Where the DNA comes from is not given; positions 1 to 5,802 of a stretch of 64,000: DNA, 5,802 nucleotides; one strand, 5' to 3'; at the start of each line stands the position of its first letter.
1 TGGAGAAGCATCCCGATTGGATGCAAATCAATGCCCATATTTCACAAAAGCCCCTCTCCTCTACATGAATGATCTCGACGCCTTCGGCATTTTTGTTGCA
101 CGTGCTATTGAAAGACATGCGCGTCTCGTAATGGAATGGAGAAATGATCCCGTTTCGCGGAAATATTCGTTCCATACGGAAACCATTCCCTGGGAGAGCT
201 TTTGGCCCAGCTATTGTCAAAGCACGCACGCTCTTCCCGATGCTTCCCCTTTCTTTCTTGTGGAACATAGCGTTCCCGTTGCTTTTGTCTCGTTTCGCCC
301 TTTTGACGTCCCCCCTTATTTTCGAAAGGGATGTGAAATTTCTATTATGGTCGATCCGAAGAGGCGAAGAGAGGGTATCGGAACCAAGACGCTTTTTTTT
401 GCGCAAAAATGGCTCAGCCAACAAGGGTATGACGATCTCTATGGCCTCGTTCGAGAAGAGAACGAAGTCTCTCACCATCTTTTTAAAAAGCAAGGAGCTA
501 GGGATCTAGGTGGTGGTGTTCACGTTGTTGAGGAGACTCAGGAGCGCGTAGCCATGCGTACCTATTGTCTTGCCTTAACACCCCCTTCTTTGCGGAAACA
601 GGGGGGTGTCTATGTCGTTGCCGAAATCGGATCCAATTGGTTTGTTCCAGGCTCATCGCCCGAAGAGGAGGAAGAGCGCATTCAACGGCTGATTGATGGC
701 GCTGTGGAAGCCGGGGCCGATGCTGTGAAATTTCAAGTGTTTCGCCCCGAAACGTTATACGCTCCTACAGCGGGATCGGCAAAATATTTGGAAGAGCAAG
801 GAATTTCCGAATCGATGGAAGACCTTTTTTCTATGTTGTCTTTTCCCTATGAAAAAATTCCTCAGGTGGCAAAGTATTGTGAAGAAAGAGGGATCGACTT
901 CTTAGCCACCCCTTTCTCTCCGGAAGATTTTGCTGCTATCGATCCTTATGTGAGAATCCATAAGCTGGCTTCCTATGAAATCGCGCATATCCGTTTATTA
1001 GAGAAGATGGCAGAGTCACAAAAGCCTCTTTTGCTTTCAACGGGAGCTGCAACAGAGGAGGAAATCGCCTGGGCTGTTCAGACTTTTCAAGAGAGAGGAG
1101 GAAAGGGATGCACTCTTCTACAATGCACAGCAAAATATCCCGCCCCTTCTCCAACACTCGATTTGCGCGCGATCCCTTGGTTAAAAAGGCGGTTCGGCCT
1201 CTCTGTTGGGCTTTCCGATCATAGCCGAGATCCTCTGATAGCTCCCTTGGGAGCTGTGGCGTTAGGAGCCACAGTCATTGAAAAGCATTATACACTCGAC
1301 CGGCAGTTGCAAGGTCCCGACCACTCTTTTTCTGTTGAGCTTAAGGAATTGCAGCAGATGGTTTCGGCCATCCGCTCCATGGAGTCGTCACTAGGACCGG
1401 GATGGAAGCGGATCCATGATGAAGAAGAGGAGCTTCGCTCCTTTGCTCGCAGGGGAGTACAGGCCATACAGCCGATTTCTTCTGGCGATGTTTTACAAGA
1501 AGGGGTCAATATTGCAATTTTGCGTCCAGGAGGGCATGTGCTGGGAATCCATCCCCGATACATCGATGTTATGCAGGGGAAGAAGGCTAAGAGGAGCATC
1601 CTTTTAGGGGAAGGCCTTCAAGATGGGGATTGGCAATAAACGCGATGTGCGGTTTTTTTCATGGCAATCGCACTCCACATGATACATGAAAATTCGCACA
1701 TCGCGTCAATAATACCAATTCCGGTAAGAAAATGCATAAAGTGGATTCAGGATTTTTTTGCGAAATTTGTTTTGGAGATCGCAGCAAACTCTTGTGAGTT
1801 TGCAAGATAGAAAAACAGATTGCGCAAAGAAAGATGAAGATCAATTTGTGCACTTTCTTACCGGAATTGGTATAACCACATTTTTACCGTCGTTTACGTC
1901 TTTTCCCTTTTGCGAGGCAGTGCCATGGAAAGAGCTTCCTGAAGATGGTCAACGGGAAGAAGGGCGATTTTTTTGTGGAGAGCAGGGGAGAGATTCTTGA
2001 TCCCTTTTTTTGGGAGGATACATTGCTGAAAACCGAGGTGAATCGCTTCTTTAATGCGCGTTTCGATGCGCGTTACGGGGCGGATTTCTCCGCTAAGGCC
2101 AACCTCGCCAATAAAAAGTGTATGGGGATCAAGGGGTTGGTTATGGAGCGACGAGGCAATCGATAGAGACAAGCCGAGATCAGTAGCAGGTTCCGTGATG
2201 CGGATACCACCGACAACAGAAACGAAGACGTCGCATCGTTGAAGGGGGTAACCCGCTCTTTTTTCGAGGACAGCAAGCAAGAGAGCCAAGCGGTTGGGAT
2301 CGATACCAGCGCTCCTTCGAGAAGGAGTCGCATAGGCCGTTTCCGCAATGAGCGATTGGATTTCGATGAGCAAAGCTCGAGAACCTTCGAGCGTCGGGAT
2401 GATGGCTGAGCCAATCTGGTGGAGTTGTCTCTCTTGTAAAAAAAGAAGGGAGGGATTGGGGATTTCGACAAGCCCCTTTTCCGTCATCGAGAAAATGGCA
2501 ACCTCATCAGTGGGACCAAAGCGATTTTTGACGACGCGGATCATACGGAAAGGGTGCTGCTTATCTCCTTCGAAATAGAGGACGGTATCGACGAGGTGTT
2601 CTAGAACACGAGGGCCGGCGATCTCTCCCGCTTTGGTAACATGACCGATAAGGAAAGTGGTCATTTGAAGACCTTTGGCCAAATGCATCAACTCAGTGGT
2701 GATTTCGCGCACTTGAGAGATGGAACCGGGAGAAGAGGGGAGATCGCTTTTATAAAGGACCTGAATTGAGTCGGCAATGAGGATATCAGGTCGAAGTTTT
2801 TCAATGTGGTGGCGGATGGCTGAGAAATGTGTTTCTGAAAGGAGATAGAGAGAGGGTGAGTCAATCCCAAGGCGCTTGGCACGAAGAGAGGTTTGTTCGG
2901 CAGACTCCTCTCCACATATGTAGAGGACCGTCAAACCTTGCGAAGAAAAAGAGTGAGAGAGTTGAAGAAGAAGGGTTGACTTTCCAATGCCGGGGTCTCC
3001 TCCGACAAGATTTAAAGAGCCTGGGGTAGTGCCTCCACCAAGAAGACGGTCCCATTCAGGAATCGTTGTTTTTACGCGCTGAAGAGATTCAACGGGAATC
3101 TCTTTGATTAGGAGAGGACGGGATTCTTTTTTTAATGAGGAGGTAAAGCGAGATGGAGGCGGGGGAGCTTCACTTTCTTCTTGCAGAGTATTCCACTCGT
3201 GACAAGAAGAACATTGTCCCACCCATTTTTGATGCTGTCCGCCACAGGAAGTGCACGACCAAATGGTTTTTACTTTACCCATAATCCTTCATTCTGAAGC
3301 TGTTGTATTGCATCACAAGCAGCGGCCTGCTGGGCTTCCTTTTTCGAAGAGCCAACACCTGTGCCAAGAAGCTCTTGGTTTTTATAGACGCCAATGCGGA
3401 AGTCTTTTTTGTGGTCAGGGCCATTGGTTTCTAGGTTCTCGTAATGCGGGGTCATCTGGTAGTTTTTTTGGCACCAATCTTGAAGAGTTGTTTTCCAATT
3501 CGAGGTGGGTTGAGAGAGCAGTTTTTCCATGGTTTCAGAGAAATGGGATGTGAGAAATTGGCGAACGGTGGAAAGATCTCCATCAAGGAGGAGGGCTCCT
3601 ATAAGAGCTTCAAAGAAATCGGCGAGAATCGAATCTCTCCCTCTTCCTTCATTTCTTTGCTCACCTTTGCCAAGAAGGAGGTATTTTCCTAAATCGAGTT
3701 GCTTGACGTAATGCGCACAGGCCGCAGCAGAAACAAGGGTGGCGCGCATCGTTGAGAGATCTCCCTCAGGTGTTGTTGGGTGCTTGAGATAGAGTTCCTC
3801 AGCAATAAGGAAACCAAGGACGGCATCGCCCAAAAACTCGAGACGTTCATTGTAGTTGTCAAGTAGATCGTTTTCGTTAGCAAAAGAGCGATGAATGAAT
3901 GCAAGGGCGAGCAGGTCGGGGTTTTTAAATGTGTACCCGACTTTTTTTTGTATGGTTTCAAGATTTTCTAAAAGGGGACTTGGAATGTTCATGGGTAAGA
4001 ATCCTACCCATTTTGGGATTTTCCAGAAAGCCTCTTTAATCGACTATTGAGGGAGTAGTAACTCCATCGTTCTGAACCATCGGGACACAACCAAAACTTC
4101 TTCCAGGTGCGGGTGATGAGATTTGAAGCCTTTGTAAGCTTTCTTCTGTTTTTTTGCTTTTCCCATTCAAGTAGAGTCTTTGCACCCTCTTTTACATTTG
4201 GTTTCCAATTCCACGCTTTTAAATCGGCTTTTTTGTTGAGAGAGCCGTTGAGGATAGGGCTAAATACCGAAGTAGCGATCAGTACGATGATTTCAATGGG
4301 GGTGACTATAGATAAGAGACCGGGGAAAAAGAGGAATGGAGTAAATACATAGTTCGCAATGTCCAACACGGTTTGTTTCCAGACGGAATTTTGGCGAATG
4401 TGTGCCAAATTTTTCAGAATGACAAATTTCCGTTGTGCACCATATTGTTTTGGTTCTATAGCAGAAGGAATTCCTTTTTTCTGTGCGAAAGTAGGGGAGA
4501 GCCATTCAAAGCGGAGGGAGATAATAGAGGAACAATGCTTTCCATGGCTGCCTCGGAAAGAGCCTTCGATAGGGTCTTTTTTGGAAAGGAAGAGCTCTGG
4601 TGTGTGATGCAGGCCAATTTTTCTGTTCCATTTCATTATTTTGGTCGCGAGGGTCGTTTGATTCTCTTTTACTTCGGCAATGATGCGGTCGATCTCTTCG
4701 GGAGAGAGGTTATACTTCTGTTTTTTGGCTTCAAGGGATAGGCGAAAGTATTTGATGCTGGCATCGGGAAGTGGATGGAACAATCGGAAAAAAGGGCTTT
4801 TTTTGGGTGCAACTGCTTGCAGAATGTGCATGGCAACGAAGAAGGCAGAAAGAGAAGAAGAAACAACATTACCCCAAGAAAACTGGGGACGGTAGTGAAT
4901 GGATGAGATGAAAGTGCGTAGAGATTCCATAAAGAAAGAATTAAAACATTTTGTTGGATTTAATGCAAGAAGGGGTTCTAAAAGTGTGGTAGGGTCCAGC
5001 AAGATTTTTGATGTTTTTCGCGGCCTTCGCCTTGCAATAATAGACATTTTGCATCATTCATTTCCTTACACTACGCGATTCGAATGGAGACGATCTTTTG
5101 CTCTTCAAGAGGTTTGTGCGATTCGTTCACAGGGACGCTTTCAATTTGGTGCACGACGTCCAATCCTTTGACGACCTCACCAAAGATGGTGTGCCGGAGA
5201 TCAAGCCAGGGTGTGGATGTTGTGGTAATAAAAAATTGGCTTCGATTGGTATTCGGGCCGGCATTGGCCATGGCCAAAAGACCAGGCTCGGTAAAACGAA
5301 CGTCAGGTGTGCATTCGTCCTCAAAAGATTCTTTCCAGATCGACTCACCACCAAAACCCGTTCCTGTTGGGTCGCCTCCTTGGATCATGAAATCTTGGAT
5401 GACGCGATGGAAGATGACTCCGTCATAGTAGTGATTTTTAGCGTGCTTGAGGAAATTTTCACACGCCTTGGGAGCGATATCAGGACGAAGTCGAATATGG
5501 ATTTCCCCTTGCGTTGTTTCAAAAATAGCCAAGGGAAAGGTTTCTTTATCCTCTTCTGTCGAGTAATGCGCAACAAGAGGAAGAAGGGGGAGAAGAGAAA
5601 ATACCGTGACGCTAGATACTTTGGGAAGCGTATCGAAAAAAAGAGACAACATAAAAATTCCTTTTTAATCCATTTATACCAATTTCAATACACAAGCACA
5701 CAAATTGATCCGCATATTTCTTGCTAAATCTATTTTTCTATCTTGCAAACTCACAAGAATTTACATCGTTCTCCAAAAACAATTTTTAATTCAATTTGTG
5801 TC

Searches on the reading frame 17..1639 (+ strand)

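Call 46: search_protein_families(library=pfam, proteins=[window:17-1639:+], max_evalue=0.00001)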
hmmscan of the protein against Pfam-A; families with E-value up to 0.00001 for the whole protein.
window:17-1639:+ (540 aa): 2 families
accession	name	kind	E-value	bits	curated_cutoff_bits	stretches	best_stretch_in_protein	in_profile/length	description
PF03102.20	NeuB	-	5.5e-78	262.2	22.1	1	225-462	1-239/241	NeuB family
PF00583.31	Acetyltransf_1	-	3.6e-11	43.8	20.7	1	60-160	13-115/116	Acetyltransferase (GNAT) family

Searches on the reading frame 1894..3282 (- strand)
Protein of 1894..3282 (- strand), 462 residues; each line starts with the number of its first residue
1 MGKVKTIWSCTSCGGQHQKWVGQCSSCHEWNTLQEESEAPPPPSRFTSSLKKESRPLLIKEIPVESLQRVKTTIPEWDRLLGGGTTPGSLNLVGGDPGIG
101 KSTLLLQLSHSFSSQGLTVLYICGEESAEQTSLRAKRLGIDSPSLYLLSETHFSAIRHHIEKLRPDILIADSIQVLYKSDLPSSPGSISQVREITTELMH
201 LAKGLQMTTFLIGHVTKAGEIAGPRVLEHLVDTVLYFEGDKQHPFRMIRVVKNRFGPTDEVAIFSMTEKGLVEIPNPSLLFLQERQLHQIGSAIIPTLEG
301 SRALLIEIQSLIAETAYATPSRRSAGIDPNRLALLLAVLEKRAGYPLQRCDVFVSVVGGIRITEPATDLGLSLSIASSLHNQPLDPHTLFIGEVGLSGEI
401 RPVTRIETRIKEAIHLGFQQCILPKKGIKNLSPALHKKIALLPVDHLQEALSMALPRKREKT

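Call 46: search_protein_families(library=pfam, proteins=[window:1894-3282:-], max_evalue=0.00001)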
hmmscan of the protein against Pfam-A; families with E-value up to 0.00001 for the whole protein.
window:1894-3282:- (462 aa): 5 families
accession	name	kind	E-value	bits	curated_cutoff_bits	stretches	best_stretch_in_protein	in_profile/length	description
PF06745.19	ATPase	-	7.5e-18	65.2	26.6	2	70-143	1-75/231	KaiC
PF13481.12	AAA_25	-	2.8e-12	47.1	27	1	67-219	12-194/195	AAA domain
PF18073.7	Zn_ribbon_LapB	-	1.5e-08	34.6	25.7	1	8-35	1-28/28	Rubredoxin metal binding domain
PF13541.12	ChlI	-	4.5e-08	33.5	27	1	353-426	46-120/121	Subunit ChlI of Mg-chelatase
PF03796.21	DnaB_C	-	1.1e-06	28.6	27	0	70-135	2-67/255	DnaB-like helicase C terminal domain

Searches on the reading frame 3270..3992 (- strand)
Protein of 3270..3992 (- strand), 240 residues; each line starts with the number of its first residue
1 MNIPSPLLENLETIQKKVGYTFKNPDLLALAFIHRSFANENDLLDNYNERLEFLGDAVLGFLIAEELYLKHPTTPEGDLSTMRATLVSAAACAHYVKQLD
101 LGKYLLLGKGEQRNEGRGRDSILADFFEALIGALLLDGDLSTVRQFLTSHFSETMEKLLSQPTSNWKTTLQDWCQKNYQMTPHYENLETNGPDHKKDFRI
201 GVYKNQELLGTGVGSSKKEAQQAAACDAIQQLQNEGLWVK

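Call 46: search_protein_families(library=pfam, proteins=[window:3270-3992:-], max_evalue=0.00001)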
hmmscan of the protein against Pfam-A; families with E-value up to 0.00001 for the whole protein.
window:3270-3992:- (240 aa): 3 families
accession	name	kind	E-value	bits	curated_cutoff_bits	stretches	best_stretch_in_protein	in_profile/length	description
PF14622.11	Ribonucleas_3_3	-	2.1e-33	115.6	35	1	24-151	1-124/128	Ribonuclease-III-like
PF00636.31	Ribonuclease_3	-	9.8e-26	90.9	27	1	49-138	1-101/102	Ribonuclease III domain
PF00035.32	dsrm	-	6.5e-18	65.5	23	1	166-232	1-66/66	Double-stranded RNA binding motif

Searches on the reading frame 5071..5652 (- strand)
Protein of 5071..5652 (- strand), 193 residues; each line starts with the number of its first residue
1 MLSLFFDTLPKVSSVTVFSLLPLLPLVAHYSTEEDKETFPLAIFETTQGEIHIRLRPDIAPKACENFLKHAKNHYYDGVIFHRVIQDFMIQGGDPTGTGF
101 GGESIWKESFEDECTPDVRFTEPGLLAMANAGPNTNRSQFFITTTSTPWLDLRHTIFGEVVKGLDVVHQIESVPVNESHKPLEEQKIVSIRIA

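Call 46: search_protein_families(library=pfam, proteins=[window:5071-5652:-], max_evalue=0.00001)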
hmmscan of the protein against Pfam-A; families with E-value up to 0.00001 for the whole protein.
window:5071-5652:- (193 aa): 1 family
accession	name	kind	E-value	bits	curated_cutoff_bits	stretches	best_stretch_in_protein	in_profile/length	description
PF00160.26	Pro_isomerase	-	1.2e-51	175.5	21.7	1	44-191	4-158/159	Cyclophilin type peptidyl-prolyl cis-trans isomerase/CLD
